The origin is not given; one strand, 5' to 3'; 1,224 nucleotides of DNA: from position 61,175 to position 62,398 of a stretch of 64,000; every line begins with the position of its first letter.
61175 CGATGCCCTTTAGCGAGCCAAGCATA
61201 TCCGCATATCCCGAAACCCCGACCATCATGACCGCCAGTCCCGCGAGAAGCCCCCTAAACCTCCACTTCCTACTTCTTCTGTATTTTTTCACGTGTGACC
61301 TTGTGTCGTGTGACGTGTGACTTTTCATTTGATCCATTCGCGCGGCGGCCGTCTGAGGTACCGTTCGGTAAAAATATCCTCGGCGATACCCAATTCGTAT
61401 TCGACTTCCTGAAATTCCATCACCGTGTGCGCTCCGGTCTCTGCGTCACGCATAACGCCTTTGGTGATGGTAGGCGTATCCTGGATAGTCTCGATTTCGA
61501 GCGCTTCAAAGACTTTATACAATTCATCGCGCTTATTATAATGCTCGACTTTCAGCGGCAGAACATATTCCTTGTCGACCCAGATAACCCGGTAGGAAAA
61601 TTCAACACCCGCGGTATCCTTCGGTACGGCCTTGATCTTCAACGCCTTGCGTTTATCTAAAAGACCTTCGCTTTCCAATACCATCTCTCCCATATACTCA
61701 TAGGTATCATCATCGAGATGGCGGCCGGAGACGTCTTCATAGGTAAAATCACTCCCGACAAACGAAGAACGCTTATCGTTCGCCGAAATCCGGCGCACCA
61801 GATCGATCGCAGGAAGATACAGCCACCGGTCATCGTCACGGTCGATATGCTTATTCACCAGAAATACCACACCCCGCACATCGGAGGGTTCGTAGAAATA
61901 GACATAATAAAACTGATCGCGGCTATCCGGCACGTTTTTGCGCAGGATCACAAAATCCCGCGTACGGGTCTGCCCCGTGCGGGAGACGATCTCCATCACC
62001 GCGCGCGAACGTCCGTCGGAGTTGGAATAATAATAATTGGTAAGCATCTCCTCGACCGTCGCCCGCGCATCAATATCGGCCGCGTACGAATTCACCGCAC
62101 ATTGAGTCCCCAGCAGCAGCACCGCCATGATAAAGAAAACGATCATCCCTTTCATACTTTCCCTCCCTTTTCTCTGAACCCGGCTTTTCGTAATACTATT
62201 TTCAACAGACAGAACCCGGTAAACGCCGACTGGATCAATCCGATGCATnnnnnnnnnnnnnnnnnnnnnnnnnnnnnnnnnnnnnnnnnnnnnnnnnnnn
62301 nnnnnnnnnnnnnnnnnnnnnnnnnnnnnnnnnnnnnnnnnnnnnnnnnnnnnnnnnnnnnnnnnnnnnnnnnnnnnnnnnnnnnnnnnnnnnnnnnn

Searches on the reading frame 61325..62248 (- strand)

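Call 36: search_protein_families(library=pfam, proteins=[window:61325-62248:-], max_evalue=0.001)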
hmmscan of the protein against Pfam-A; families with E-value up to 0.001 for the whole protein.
window:61325-62248:- (307 aa): 2 families
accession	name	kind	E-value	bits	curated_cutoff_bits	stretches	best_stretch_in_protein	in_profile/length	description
PF17131.11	LolA_like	-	2.9e-56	190.5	30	1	113-300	4-184/184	Outer membrane lipoprotein-sorting protein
PF07044.18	DUF1329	-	8.2e-13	48.8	23.1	2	107-185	136-219/368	Protein of unknown function (DUF1329)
